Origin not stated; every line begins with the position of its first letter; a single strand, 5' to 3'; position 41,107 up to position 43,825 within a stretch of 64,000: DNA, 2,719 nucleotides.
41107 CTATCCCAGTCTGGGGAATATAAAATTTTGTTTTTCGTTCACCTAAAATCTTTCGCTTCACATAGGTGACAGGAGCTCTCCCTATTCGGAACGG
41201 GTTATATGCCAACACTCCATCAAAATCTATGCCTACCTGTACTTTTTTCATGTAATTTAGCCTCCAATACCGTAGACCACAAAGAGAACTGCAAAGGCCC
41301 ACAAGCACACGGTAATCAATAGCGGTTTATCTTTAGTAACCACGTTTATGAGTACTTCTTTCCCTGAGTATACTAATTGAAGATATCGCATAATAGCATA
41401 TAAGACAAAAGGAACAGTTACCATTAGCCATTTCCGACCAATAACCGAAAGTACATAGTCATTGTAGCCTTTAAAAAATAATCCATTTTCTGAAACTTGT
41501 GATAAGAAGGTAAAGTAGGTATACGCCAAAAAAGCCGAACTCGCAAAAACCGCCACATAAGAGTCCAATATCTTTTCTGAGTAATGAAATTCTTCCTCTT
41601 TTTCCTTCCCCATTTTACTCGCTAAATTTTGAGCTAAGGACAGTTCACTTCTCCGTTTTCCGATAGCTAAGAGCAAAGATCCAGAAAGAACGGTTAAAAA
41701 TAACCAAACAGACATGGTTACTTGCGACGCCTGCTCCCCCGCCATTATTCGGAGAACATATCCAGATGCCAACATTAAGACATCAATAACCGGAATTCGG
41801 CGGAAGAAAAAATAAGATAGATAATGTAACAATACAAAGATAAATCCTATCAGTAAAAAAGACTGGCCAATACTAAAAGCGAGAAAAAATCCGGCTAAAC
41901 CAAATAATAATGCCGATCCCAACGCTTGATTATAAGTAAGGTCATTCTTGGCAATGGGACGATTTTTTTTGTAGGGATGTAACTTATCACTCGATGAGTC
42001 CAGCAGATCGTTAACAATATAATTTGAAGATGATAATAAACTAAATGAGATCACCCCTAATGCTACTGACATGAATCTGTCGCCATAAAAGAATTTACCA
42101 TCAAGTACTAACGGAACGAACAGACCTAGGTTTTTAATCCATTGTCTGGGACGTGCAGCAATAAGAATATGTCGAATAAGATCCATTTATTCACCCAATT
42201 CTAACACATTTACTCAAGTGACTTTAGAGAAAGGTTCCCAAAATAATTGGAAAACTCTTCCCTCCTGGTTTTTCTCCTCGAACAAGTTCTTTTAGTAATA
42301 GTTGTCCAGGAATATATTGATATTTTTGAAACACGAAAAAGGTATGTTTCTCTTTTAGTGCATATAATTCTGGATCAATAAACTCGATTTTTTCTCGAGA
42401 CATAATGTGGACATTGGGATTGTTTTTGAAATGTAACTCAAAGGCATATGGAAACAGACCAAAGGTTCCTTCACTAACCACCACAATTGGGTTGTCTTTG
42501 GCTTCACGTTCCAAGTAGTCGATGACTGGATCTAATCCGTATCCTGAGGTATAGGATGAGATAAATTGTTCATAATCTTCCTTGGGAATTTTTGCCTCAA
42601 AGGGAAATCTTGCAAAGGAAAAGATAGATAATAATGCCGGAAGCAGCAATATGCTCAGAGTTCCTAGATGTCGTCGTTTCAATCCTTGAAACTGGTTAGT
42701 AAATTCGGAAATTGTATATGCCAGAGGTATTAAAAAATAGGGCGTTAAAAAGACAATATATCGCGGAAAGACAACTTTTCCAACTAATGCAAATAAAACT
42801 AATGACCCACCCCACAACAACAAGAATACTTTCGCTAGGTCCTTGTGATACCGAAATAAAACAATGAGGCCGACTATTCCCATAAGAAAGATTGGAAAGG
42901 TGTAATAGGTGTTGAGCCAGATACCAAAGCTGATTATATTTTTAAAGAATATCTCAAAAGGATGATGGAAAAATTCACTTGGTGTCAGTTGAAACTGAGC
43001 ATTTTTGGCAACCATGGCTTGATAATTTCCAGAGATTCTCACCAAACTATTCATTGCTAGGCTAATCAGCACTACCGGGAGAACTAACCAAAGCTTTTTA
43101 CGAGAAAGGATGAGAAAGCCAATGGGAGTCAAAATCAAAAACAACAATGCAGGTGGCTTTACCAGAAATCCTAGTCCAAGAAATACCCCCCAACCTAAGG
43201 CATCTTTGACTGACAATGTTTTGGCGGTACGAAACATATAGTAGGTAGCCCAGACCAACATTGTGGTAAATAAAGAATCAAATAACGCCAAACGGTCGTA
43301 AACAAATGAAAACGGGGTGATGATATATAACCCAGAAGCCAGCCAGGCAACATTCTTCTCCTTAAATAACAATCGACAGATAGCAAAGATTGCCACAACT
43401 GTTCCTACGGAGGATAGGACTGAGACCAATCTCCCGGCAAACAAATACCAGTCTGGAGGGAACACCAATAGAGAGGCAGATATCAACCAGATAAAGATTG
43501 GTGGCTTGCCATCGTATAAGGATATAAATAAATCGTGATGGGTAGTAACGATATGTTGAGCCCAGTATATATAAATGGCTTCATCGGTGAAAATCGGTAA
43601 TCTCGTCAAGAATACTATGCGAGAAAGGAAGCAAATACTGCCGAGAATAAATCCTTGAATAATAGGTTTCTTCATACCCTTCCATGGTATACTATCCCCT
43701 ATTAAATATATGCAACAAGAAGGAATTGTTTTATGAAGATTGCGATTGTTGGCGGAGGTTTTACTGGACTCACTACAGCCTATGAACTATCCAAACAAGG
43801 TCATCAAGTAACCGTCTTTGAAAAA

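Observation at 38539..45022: A decaprenyl-phosphoarabinose-like, lipid-linked pentose donor pathway built from non-orthologous parts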

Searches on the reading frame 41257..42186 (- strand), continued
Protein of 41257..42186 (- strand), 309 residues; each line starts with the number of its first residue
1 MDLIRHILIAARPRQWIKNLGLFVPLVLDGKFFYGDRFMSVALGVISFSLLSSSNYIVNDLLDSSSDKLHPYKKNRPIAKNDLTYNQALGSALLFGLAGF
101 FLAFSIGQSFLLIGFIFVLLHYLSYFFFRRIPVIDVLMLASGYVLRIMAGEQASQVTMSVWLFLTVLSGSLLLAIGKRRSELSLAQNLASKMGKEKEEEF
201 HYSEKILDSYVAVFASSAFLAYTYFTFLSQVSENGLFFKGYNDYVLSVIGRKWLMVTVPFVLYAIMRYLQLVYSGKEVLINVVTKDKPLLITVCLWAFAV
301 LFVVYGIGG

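Call 57: get_annotated_region(hit=H1, flank=8000)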
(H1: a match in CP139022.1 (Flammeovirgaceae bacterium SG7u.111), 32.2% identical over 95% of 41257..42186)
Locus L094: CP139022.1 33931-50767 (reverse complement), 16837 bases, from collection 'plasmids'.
description: Flammeovirgaceae bacterium SG7u.111 plasmid unnamed, complete sequence
organism: Flammeovirgaceae bacterium SG7u.111 (NCBI taxid 3089815)
taxonomy: Bacteria; Bacteroidota; Cytophagia; Cytophagales; Flammeovirgaceae; ; Flammeovirgaceae bacterium SG7u.111
host: -; source: Seagrass,tissue sample; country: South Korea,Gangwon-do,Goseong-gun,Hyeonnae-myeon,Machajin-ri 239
typing (MOB-suite, as given by PLSDB): non-mobilizable
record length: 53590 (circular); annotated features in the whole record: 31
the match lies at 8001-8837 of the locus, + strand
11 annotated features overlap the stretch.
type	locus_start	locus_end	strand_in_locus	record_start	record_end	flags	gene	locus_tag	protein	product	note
CDS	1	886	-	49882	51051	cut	-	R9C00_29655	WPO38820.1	acyltransferase family protein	-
CDS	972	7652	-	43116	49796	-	-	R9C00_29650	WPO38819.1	PA14 domain-containing protein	-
CDS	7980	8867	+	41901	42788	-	-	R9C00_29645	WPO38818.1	decaprenyl-phosphate phosphoribosyltransferase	-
CDS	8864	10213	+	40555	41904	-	-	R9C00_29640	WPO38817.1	FAD-binding oxidoreductase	-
CDS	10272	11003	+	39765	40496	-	-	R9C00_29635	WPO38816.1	SDR family oxidoreductase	-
CDS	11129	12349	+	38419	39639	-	-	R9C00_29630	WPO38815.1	hypothetical protein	-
CDS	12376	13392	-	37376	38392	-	-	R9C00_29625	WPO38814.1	replication initiation protein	-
CDS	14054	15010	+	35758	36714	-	-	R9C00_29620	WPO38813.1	ParA family protein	-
CDS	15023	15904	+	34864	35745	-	-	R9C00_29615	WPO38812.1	hypothetical protein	-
CDS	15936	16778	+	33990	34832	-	dinD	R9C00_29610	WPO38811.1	DNA damage-inducible protein D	-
CDS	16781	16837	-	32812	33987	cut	-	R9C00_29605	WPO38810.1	glycosyltransferase family 2 protein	-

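Call 58: get_annotated_region(hit=H2, flank=8000)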
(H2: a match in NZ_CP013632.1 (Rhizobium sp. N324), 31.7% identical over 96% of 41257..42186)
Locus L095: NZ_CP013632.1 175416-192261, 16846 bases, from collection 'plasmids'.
description: Rhizobium sp. N324 plasmid pRspN324b, complete sequence
organism: Rhizobium sp. N324 (NCBI taxid 1703969)
taxonomy: Bacteria; Pseudomonadota; Alphaproteobacteria; Hyphomicrobiales; Rhizobiaceae; Rhizobium; Rhizobium sp. N324
host: -; source: Phaseolus vulgaris,Whole organism,Legume-root nodule,legume-root nodule; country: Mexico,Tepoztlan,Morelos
typing (MOB-suite, as given by PLSDB): non-mobilizable
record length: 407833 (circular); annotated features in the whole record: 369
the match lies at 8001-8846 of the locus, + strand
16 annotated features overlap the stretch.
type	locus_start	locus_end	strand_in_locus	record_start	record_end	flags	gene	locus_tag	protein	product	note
CDS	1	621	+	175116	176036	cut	-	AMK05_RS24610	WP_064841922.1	zincin-like metallopeptidase domain-containing protein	-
CDS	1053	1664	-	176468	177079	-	-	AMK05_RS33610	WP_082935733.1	ABATE domain-containing protein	-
CDS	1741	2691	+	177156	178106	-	-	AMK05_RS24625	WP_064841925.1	EamA family transporter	-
CDS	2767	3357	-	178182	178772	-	-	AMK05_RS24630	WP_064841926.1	SOS response-associated peptidase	GO:0018142 - obsolete protein-DNA covalent cross-linking [Evidence IEA]; GO:0009432 - SOS response [Evidence IEA]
CDS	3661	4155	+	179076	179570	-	-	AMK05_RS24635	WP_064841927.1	SOS response-associated peptidase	GO:0018142 - obsolete protein-DNA covalent cross-linking [Evidence IEA]; GO:0009432 - SOS response [Evidence IEA]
CDS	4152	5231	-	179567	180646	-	dinB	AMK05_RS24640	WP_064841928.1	DNA polymerase IV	GO:0006281 - DNA repair [Evidence IEA]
CDS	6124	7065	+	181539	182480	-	-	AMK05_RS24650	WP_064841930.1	NAD(P)/FAD-dependent oxidoreductase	-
CDS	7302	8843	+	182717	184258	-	-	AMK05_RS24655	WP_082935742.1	UbiA family prenyltransferase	-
CDS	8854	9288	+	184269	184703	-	-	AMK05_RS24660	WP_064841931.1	GtrA family protein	-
CDS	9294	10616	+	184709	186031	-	-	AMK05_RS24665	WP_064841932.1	FAD-binding oxidoreductase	-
CDS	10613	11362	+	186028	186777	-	-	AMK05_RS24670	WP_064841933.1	SDR family oxidoreductase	-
CDS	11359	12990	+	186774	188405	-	-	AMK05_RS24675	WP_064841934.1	hypothetical protein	-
CDS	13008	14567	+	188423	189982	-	-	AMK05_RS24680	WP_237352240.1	hypothetical protein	-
CDS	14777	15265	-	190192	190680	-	-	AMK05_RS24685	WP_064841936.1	hypothetical protein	-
CDS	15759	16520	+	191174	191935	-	-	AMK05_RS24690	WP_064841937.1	ImuA family protein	-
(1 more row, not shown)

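Call 64: get_annotated_region(hit=H16, flank=8000)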
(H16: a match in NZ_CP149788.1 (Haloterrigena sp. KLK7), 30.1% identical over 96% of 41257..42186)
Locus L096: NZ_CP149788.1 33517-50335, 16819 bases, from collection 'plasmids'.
description: Haloterrigena sp. KLK7 plasmid unnamed1, complete sequence
organism: Haloterrigena sp. KLK7 (NCBI taxid 3132747)
taxonomy: Archaea; Euryarchaeota; Halobacteria; Halobacteriales; Natrialbaceae; Haloterrigena; Haloterrigena sp. KLK7
host: -; source: cell culture,salt lake; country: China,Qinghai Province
typing (MOB-suite, as given by PLSDB): non-mobilizable
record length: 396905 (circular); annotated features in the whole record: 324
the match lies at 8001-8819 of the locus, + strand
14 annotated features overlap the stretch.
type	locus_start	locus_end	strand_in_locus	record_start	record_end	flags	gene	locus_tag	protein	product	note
CDS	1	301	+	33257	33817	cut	-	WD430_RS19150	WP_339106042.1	hypothetical protein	-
CDS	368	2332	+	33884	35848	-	-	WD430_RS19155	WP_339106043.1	ATP-binding protein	-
CDS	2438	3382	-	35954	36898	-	-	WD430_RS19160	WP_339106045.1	DMT family transporter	GO:0055085 - transmembrane transport [Evidence IEA]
CDS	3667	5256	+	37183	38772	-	-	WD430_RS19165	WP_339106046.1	glycosyltransferase family 39 protein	-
CDS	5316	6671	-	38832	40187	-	-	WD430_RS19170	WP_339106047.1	DolP-mannose mannosyltransferase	GO:0035269 - protein O-linked mannosylation [Evidence IEA]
CDS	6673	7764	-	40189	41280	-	-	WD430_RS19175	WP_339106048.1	NAD-dependent epimerase/dehydratase family protein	-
CDS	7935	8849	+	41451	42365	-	-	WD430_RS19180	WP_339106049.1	decaprenyl-phosphate phosphoribosyltransferase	-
CDS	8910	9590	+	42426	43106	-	-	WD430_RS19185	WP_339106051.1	PHP domain-containing protein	-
CDS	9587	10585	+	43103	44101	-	-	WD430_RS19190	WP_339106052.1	lysylphosphatidylglycerol synthase transmembrane domain-containing protein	-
CDS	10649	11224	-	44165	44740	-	-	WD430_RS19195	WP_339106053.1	DoxX family protein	-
CDS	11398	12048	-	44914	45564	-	-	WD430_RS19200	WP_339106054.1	hypothetical protein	-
CDS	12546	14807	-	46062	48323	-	-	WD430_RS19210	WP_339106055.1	AAA domain-containing protein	-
CDS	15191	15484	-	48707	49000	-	-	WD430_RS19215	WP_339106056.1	hypothetical protein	-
CDS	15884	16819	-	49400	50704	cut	-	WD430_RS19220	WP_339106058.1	dicarboxylate/amino acid:cation symporter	-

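Call 65: get_annotated_region(hit=H26, flank=6000)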
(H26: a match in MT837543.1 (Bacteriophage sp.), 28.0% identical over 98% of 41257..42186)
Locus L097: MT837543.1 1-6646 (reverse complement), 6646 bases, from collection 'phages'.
description: UNVERIFIED: Bacteriophage sp. clone scaffold_5080 genomic sequence.
organism: Bacteriophage sp. (NCBI taxid 38018)
taxonomy: Viruses
host: -; source: human fecal samples; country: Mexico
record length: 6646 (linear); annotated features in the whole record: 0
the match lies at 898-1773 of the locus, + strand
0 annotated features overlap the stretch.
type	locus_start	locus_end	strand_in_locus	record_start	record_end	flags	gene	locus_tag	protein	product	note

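Call 104: search_protein_families(library=ncbifam, proteins=[L096:6673-7764:-], max_evalue=1e-10)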
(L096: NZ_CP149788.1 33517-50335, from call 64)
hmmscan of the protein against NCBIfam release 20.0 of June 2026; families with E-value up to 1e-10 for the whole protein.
L096:6673-7764:- (363 aa): 11 families
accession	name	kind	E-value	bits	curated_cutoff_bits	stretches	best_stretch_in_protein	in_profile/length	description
TIGR03466.1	HpnA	hypoth_equivalog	1.1e-27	96.7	367.65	1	15-182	3-175/327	hopanoid-associated sugar epimerase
TIGR04180.1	EDH_00030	hypoth_equivalog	3.7e-23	82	475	1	16-241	2-240/297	NAD-dependent 4,6-dehydratase LegB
TIGR01179.1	galE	equivalog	7.2e-22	77.6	262.3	1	15-165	2-162/332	UDP-glucose 4-epimerase GalE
TIGR01181.1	dTDP_gluc_dehyt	equivalog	7.1e-21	74.6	365.1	1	15-332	2-316/321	dTDP-glucose 4,6-dehydratase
NF042423.1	oxyalk_red_Shew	equivalog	8.4e-18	64.5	580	1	14-182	10-179/331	2-alkyl-3-oxoalkanoate reductase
NF042422.1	oxyalk_red_OleD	equivalog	9.5e-18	64.6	580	1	15-214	3-204/329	2-alkyl-3-oxoalkanoate reductase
NF052578.1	StrlDmthSdmBMthl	equivalog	4.7e-13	49.6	600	1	16-282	4-270/328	sterol demethylase protein SdmB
NF047922.1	GDPFucSynFcl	equivalog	1.5e-12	47.6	500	0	105-246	86-242/308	GDP-L-fucose synthase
TIGR01746.1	Thioester-redct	subfamily_domain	4.6e-12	45.8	213.35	0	76-188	87-206/371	thioester reductase domain-containing protein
NF007956.0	PRK10675.1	subfamily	2.1e-11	43.6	394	1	15-164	3-165/338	UDP-glucose 4-epimerase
TIGR01777.1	yfcH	hypoth_equivalog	2.5e-11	43.7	207.35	1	16-242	2-226/292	TIGR01777 family oxidoreductase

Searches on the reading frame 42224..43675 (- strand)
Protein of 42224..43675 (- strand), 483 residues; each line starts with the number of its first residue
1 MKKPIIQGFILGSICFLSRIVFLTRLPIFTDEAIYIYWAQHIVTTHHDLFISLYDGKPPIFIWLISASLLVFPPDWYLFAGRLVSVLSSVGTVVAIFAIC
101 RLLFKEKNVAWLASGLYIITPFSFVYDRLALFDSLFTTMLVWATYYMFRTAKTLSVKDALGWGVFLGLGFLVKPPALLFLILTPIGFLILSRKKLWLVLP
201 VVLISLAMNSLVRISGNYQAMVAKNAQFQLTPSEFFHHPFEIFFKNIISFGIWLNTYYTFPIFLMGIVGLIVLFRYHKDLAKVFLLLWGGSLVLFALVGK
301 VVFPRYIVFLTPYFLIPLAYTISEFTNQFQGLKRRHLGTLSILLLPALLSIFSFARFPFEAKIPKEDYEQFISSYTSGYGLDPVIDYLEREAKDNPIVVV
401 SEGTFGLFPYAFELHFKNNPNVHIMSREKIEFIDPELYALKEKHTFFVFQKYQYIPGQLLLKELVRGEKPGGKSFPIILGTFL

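Call 3: search_protein_families(library=pfam, proteins=[window:42224-43675:-], max_evalue=0.01)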
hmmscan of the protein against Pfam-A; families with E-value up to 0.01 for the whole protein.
window:42224-43675:- (483 aa): 2 families
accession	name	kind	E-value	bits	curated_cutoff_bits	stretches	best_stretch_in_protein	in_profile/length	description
PF13231.12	PMT_2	-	6.9e-18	65.8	26.1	1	57-207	2-152/160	Dolichyl-phosphate-mannose-protein mannosyltransferase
PF02366.24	PMT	-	3.2e-05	24.1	22.7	1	79-192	83-199/245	Dolichyl-phosphate-mannose-protein mannosyltransferase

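Call 4: search_protein_families(library=ncbifam, proteins=[window:42224-43675:-], max_evalue=0.01)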
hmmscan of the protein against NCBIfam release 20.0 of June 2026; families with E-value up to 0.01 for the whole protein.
window:42224-43675:- (483 aa): 0 families

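Call 50: search_solved_structures(query=window:42224-43675:-, max_evalue=1, show_alignments=1)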
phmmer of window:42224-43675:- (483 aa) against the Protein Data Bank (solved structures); distinct sequences matched with E-value up to 1: 0.
